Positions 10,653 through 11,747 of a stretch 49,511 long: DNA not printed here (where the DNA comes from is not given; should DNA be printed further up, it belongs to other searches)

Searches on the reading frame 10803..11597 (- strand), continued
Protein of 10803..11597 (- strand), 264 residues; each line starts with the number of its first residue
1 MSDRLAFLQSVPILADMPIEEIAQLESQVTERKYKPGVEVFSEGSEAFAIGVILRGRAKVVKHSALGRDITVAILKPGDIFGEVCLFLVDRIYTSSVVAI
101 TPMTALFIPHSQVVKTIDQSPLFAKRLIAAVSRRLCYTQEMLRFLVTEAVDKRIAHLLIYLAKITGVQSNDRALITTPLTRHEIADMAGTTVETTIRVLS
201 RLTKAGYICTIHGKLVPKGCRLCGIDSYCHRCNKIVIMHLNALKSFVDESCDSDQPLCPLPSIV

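Call 78: search_protein_representatives(protein=window:10803-11597:-)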
Query: 264 residues. Proteins with E-value up to 0.001 (for the whole library): 24020; up to 1e-10: 2967; up to 1e-30: 3. The best 150 are listed.
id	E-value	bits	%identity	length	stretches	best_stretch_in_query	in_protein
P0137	1.9e-74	267.0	50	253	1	1-252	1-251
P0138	9.0e-33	130.5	36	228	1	5-213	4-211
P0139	6.6e-32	127.7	38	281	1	3-214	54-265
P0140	1.1e-29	120.4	34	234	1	5-215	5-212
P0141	2.6e-29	119.2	35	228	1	3-216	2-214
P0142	2.8e-29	119.1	35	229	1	7-208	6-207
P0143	1.2e-28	117.1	38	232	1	8-220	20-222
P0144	2.1e-28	116.3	35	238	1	1-218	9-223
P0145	2.6e-28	115.9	35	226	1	10-210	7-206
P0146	4.1e-28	115.3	35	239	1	9-217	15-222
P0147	7.2e-28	114.5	37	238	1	6-214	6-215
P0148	7.8e-28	114.4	32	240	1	4-214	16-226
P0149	1.8e-27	113.2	33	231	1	5-215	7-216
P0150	1.8e-27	113.2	36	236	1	6-216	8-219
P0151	2.6e-27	112.6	35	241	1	27-216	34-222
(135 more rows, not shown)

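Call 80: find_encoding_contigs(protein=P0137, flank=10000, max_places=6)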
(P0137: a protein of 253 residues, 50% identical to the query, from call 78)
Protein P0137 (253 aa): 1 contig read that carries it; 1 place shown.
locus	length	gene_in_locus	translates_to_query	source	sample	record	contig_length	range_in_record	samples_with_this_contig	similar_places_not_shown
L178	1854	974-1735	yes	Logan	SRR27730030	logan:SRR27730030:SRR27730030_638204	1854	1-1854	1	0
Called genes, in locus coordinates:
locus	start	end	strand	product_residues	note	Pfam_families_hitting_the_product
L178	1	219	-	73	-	?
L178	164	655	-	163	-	PF07040:DUF1326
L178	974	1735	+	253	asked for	PF00027:cNMP_binding, PF13545:HTH_Crp_2, PF00325:Crp (weak)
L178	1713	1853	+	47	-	?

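Call 82: find_homologous_proteins(query=P0137, max_evalue=1e-20)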
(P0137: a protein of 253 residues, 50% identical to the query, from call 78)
Query P0137 (253 aa): 161 proteins with E <= 1e-20 among 3115 candidates; the best 120 are listed.
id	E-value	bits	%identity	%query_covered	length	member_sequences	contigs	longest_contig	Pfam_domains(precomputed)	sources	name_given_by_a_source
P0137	1.8e-159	546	100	100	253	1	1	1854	PF13545.13,PF00027.36,PF00325.27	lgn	-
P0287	6.6e-139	479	89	100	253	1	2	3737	PF13545.13,PF00027.36,PF00325.27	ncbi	-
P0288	8.7e-122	423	79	100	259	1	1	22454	PF13545.13,PF00027.36,PF00325.27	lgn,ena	-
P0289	8.1e-86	306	59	95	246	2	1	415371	PF13545.13,PF00027.36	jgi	jgi:CRP/FNR family transcriptional regulator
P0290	9.4e-83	295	60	93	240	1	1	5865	PF13545.13,PF00027.36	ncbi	-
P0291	3.1e-40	156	40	82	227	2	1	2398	PF13545.13,PF00027.36,PF00325.27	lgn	-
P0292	7.0e-40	155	42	80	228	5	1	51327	PF13545.13,PF00027.36,PF00325.27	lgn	-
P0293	7.3e-40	155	41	82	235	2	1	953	PF13545.13,PF00027.36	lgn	-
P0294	2.8e-39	153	40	82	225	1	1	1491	PF13545.13,PF00027.36,PF00325.27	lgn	-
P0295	4.1e-39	153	41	82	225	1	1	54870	PF13545.13,PF00027.36,PF00325.27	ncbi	-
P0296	6.4e-39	152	38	83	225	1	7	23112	PF13545.13,PF00027.36,PF00325.27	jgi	jgi:CRP/FNR family transcriptional regulator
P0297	1.4e-38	151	39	82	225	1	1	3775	PF13545.13,PF00027.36,PF00325.27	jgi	jgi:CRP-like cAMP-binding protein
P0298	2.2e-38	150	38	82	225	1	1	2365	PF13545.13,PF00027.36,PF00325.27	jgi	jgi:CRP/FNR family transcriptional regulator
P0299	2.2e-38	150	39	82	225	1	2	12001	PF13545.13,PF00027.36,PF00325.27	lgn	-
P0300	4.0e-38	149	40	82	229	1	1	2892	PF13545.13,PF00027.36,PF00325.27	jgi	jgi:CRP/FNR family transcriptional regulator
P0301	9.8e-38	148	44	83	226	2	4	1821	PF00392.28,PF13545.13,PF00027.36,PF00325.27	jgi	jgi:CRP-like cAMP-binding protein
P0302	1.3e-37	148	40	82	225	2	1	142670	PF13545.13,PF00027.36,PF00325.27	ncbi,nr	ncbi:MAG: Crp/Fnr family transcriptional regulator [Nitrospirae bacterium]|nr:Crp/Fnr family transcr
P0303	1.3e-37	148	39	82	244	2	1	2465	PF13545.13,PF00027.36,PF00325.27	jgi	jgi:CRP/FNR family transcriptional regulator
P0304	1.6e-37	147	39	83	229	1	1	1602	PF13545.13,PF00027.36,PF00325.27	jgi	-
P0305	2.3e-37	147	39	84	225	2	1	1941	PF13545.13,PF00027.36,PF00325.27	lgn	-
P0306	2.4e-37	147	39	82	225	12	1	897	PF13545.13,PF00027.36,PF00325.27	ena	-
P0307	1.3e-36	144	39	82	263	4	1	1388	PF13545.13,PF00027.36,PF00325.27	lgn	-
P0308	4.5e-36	143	35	86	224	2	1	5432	PF13545.13,PF00027.36,PF00325.27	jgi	-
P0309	5.2e-36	143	37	82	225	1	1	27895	PF13545.13,PF00027.36,PF00325.27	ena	-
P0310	6.2e-36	142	36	82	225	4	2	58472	PF13545.13,PF00027.36,PF00325.27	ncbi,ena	-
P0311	6.2e-36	142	39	82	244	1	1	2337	PF13545.13,PF00027.36,PF00325.27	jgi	jgi:CRP/FNR family transcriptional regulator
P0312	7.9e-36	142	38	82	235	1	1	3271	PF13545.13,PF00027.36,PF00325.27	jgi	jgi:CRP/FNR family transcriptional regulator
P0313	9.0e-36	142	36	82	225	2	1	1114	PF13545.13,PF00027.36,PF00325.27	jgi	jgi:CRP/FNR family transcriptional regulator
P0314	1.4e-35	141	38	82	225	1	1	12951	PF13545.13,PF00027.36,PF00325.27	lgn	-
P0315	4.8e-35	139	37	82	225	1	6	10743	PF13545.13,PF00027.36,PF00325.27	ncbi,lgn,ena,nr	ncbi:MAG TPA: Crp/Fnr family transcriptional regulator [Nitrospirae bacterium]|nr:Crp/Fnr family tra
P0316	1.0e-34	138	39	80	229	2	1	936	PF13545.13,PF00027.36,PF00325.27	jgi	jgi:CRP/FNR family transcriptional regulator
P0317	1.2e-34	138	36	82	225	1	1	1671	PF13545.13,PF00027.36,PF00325.27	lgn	-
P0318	1.6e-34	138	38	78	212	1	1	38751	PF13545.13,PF00027.36,PF00325.27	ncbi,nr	ncbi:MAG: Crp/Fnr family transcriptional regulator [Nitrospirae bacterium]|nr:Crp/Fnr family transcr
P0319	1.8e-33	134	42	68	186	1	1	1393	PF13545.13,PF00027.36,PF00325.27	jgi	jgi:CRP/FNR family transcriptional regulator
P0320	7.9e-33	132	39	82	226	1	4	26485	PF13545.13,PF00027.36,PF00325.27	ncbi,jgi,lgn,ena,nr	ncbi:MAG: Crp/Fnr family transcriptional regulator [Firmicutes bacterium]|nr:Crp/Fnr family transcri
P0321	4.9e-32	130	38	78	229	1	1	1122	PF13545.13,PF00027.36,PF00325.27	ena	-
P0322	3.6e-31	127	38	82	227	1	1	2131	PF13545.13,PF00027.36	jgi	jgi:CRP-like cAMP-binding protein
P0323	1.2e-30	125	38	82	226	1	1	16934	PF13545.13,PF00027.36,PF00325.27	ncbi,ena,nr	ncbi:MAG TPA: Crp/Fnr family transcriptional regulator [Firmicutes bacterium]|nr:Crp/Fnr family tran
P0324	1.5e-29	121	36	80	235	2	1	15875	PF13545.13,PF00027.36,PF00325.27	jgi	jgi:CRP/FNR family transcriptional regulator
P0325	1.9e-29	121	36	80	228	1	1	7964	PF13545.13,PF00027.36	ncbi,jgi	jgi:CRP-like cAMP-binding protein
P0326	7.0e-29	119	34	83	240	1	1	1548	PF13545.13,PF00027.36,PF00325.27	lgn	-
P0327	1.5e-28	118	36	80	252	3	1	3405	PF13545.13,PF00027.36,PF00325.27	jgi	-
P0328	1.5e-28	118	37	82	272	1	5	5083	PF13545.13,PF00027.36,PF00325.27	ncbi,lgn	-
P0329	3.3e-28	117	37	83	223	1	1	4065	PF13545.13,PF00027.36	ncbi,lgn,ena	-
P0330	6.0e-28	116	37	78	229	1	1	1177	PF13545.13,PF00027.36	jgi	jgi:CRP-like cAMP-binding protein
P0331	6.5e-28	116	37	85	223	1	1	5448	PF13545.13,PF00027.36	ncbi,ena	-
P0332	8.3e-28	116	37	83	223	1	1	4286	PF13545.13,PF00027.36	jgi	-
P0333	1.1e-27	115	34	85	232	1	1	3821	PF13545.13,PF00027.36,PF00325.27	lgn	-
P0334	1.3e-27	115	38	82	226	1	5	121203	PF13545.13,PF00027.36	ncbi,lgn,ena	-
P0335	1.3e-27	115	35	78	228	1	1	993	PF13545.13,PF00027.36,PF00325.27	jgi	jgi:CRP/FNR family transcriptional regulator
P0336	1.4e-27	115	38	82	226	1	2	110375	PF13545.13,PF00027.36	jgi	-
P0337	1.9e-27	114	34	82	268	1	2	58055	PF13545.13,PF00027.36,PF00325.27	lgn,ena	-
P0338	2.0e-27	114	35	82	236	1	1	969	PF13545.13,PF00027.36,PF00325.27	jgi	-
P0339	3.3e-27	114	36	72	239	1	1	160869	PF13545.13,PF00027.36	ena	-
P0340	3.7e-27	114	34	81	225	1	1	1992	PF12802.14,PF13545.13,PF00027.36,PF25213.2,PF00325.27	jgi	jgi:CRP-like cAMP-binding protein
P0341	5.0e-27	113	36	80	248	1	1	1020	PF13545.13,PF00027.36,PF00325.27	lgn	-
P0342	7.9e-27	112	32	83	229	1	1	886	PF13545.13,PF00027.36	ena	-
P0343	1.1e-26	112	35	81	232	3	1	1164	PF13545.13,PF00027.36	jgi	-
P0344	1.5e-26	112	36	79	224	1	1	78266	PF12802.14,PF13545.13,PF00027.36,PF25213.2,PF00325.27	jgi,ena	-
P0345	2.1e-26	111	34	87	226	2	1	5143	PF13545.13,PF00027.36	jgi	jgi:CRP/FNR family transcriptional regulator, cyclic AMP receptor protein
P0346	2.1e-26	111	33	81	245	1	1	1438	PF13545.13,PF00027.36,PF00325.27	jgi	jgi:CRP/FNR family transcriptional regulator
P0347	2.1e-26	111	33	86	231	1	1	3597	PF13545.13,PF00027.36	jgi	jgi:CRP/FNR family cyclic AMP-dependent transcriptional regulator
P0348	2.6e-26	111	36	82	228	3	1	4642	PF13545.13,PF00027.36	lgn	-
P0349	3.3e-26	110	34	81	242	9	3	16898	PF13545.13,PF00027.36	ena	-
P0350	3.7e-26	110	33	83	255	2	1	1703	PF13545.13,PF00027.36,PF00325.27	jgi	jgi:CRP-like cAMP-binding protein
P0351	4.9e-26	110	40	67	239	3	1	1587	PF13545.13,PF00027.36,PF00325.27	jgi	-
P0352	9.1e-26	109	33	87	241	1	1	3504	PF13545.13,PF00027.36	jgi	jgi:CRP/FNR family cyclic AMP-dependent transcriptional regulator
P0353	1.1e-25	109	33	81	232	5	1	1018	PF13545.13,PF00027.36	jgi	jgi:CRP/FNR family transcriptional regulator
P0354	2.3e-25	108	32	81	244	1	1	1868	PF13545.13,PF00027.36,PF00325.27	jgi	-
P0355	3.5e-25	107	33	82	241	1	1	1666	PF13545.13,PF00027.36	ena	-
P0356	3.7e-25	107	34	79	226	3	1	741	PF13545.13,PF00027.36,PF00325.27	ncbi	-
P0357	4.5e-25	107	33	79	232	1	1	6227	PF13545.13,PF00027.36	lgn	-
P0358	8.2e-25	106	32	83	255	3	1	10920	PF13545.13,PF00027.36,PF00325.27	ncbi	-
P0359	9.6e-25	106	32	79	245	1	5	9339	PF13545.13,PF00027.36,PF00325.27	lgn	-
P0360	9.6e-25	106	33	82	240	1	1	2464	PF13545.13,PF00027.36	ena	-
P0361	1.5e-24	105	35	73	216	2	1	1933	PF13545.13,PF00027.36,PF00325.27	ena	-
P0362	2.6e-24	104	37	79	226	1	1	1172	PF13545.13,PF00027.36,PF25213.2,PF00325.27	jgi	jgi:CRP/FNR family transcriptional regulator, cyclic AMP receptor protein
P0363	3.0e-24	104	31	79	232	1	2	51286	PF13545.13,PF00027.36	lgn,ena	-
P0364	3.2e-24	104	32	79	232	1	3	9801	PF13545.13,PF00027.36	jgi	jgi:CRP/FNR family cyclic AMP-dependent transcriptional regulator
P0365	3.3e-24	104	34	80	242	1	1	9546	PF13545.13,PF00027.36,PF00325.27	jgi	jgi:CRP/FNR family transcriptional regulator, nitrogen oxide reductase regulator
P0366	3.4e-24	104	32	78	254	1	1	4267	PF13545.13,PF00027.36,PF00325.27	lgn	-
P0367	5.2e-24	103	32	83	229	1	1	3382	PF13545.13,PF00027.36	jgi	jgi:CRP-like cAMP-binding protein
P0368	5.2e-24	103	31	77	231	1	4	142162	PF13545.13,PF00027.36,PF00325.27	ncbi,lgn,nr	ncbi:Crp/Fnr family transcriptional regulator [bacterium]|nr:Crp/Fnr family transcriptional regulato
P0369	5.5e-24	103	32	87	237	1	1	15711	PF12802.14,PF13545.13,PF00027.36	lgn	-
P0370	6.8e-24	103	31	82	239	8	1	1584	PF13545.13,PF00027.36,PF00325.27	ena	-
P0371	7.0e-24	103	36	81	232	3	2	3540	PF13545.13,PF00027.36,PF00325.27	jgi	-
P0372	7.7e-24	103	34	79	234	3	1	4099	PF13545.13,PF00027.36,PF25213.2,PF00325.27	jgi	-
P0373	8.8e-24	103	33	80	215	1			PF13545.13,PF00027.36,PF00325.27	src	-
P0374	1.6e-23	102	33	76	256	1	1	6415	PF13545.13,PF00027.36,PF00325.27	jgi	jgi:CRP/FNR family transcriptional regulator, cyclic AMP receptor protein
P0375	2.6e-23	101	35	84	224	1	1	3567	PF13545.13,PF00027.36,PF25213.2,PF00325.27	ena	-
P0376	2.6e-23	101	35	84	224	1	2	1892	PF13545.13,PF00027.36,PF25213.2,PF00325.27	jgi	-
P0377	2.8e-23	101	35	84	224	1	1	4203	PF13545.13,PF00027.36,PF25213.2,PF00325.27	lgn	-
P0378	3.0e-23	101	35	84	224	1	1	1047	PF13545.13,PF00027.36,PF25213.2,PF00325.27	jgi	jgi:CRP/FNR family transcriptional regulator, cyclic AMP receptor protein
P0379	4.5e-23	100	38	65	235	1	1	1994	PF13545.13,PF00027.36,PF00325.27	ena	-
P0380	7.2e-23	100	32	89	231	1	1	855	PF13545.13,PF00027.36,PF00325.27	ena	-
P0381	7.5e-23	99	34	82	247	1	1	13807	PF01047.29,PF13545.13,PF00027.36,PF00325.27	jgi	jgi:CRP/FNR family cyclic AMP-dependent transcriptional regulator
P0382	9.0e-23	99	32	81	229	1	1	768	PF13545.13,PF00027.36,PF00325.27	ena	-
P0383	9.7e-23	99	30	79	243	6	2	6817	PF13545.13,PF00027.36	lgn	-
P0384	1.3e-22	99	35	84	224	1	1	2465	PF13545.13,PF00027.36,PF25213.2,PF00325.27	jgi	jgi:CRP/FNR family transcriptional regulator, cyclic AMP receptor protein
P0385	1.3e-22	99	32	79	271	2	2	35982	PF13545.13,PF00027.36,PF00325.27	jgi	jgi:CRP-like cAMP-binding protein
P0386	1.5e-22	98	33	83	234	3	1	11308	PF13545.13,PF00027.36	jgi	-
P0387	1.6e-22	98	35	84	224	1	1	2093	PF13545.13,PF00027.36,PF25213.2,PF00325.27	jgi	jgi:CRP/FNR family cyclic AMP-dependent transcriptional regulator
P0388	1.8e-22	98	35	79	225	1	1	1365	PF13545.13,PF00027.36,PF25213.2,PF00325.27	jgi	jgi:CRP/FNR family cyclic AMP-dependent transcriptional regulator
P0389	2.0e-22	98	34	82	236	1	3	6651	PF13545.13,PF00027.36,PF00325.27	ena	-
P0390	2.0e-22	98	32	81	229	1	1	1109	PF13545.13,PF00027.36,PF00325.27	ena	-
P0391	2.4e-22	98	32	81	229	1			PF13545.13,PF00027.36,PF00325.27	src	-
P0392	2.7e-22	98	34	79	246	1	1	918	PF13545.13,PF00027.36,PF00325.27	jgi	jgi:CRP-like cAMP-binding protein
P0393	2.8e-22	98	32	80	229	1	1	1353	PF13545.13,PF00027.36,PF00325.27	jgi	jgi:CRP/FNR family transcriptional regulator, cyclic AMP receptor protein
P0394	3.0e-22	97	32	81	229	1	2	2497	PF13545.13,PF00027.36,PF00325.27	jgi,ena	-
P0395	3.0e-22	97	36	65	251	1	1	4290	PF13545.13,PF00027.36,PF00325.27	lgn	-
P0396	3.6e-22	97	35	79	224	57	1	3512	PF13545.13,PF00027.36,PF25213.2,PF00325.27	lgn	-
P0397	3.9e-22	97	34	79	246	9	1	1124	PF13545.13,PF00027.36,PF00325.27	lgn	-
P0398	5.0e-22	97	35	79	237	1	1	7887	PF09339.17,PF12802.14,PF00392.28,PF13545.13,PF00027.36,PF25213.2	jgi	-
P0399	6.3e-22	96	31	82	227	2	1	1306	PF12802.14,PF13545.13,PF00027.36,PF25213.2,PF00325.27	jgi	jgi:CRP/FNR family transcriptional regulator, cyclic AMP receptor protein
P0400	7.5e-22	96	34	79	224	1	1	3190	PF13545.13,PF00027.36,PF25213.2,PF00325.27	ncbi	-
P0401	8.2e-22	96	36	80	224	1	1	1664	PF13545.13,PF00027.36,PF25213.2,PF00325.27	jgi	jgi:CRP/FNR family transcriptional regulator, cyclic AMP receptor protein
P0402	9.8e-22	96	33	79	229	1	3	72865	PF13545.13,PF00027.36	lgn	-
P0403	1.0e-21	96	34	79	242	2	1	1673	PF13545.13,PF00027.36,PF00325.27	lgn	-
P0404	1.0e-21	96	34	79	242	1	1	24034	PF13545.13,PF00027.36,PF00325.27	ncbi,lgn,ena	-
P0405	1.1e-21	96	34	80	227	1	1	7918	PF13545.13,PF00027.36,PF25213.2,PF00325.27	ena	-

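Call 83: find_encoding_contigs(protein=P0288, flank=10000, max_places=3)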
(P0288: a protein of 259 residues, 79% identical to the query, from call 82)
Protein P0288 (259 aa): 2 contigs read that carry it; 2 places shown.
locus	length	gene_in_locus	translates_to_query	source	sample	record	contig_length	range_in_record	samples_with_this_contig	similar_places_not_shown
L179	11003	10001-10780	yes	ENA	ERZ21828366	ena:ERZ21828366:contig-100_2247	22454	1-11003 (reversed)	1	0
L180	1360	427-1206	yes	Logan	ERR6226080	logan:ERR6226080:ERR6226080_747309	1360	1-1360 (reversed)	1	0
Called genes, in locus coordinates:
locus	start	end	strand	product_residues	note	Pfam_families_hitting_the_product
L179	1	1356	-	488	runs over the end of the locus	-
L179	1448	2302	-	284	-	PF07963:N_methyl, PF07596:SBP_bac_10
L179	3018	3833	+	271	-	PF07963:N_methyl, PF07596:SBP_bac_10 (weak)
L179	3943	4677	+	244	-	PF07963:N_methyl, PF07596:SBP_bac_10 (weak)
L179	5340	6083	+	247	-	PF10502:Peptidase_S26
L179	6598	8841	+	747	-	PF00082:Peptidase_S8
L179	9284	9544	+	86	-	PF13541:ChlI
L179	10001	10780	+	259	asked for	PF00027:cNMP_binding, PF13545:HTH_Crp_2, PF00325:Crp (weak)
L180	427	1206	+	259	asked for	PF00027:cNMP_binding, PF13545:HTH_Crp_2, PF00325:Crp (weak)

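Call 84: find_encoding_contigs(protein=P0289, flank=10000, max_places=3)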
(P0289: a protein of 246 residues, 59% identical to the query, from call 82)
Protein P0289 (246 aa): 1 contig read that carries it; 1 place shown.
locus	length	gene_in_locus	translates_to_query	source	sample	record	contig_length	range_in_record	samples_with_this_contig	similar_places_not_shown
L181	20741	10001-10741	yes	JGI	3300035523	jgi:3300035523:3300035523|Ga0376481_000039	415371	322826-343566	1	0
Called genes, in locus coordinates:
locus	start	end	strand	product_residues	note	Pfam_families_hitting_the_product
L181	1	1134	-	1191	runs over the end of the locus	PF07691:PA14, PF10528:GLEYA (weak)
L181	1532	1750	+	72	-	PF03621:MbtH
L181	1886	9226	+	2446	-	PF00668:Condensation, PF00501:AMP-binding, PF13193:AMP-binding_C, PF00550:PP-binding, PF00668:Condensation, PF00501:AMP-binding, PF13193:AMP-binding_C, PF00550:PP-binding, +1 more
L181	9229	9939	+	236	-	PF22624:AASDHPPT_N (weak), PF01648:ACPS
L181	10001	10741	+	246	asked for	PF00027:cNMP_binding, PF13545:HTH_Crp_2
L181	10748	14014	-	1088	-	PF11845:Tll0287-like (faint), PF13435:Cytochrome_C554 (faint), PF13442:Cytochrome_CBB3 (faint), PF02433:FixO (faint), PF14495:Cytochrom_C550 (faint), PF00034:Cytochrom_C (weak)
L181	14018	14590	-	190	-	PF00355:Rieske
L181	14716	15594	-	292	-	PF00950:ABC-3, PF01032:FecCD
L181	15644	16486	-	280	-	PF00005:ABC_tran, PF13304:AAA_21 (weak)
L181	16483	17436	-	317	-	PF01297:ZnuA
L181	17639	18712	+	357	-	PF01380:SIS, PF00571:CBS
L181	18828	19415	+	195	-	PF00702:Hydrolase (faint)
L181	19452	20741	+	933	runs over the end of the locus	-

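Call 85: find_encoding_contigs(protein=P0290, flank=10000, max_places=3)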
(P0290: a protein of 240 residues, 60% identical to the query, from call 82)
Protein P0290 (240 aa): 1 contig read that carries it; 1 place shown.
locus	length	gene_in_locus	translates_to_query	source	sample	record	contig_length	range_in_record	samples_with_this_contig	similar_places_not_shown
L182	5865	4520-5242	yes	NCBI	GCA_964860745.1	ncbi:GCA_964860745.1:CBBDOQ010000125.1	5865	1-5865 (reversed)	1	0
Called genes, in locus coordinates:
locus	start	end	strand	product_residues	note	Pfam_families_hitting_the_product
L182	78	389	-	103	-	PF00166:Cpn10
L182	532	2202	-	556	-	-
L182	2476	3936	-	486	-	-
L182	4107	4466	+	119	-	PF03091:CutA1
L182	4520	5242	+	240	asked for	PF00027:cNMP_binding, PF13545:HTH_Crp_2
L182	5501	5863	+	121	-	?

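Call 90: find_encoding_contigs(protein=P0287, flank=10000, max_places=3)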
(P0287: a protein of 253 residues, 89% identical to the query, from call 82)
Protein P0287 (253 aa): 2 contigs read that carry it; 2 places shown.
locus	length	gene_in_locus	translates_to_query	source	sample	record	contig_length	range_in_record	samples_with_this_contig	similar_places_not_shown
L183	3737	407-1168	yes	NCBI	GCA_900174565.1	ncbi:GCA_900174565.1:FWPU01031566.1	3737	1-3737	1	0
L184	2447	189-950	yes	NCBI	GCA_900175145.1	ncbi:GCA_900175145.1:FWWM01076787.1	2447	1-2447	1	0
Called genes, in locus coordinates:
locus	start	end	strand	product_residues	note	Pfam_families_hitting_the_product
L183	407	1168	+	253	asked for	PF00027:cNMP_binding, PF13545:HTH_Crp_2, PF00325:Crp (weak)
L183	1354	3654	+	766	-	PF01578:Cytochrom_C_asm, PF16327:CcmF_C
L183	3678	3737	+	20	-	?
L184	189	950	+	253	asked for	PF00027:cNMP_binding, PF13545:HTH_Crp_2, PF00325:Crp (weak)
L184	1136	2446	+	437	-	?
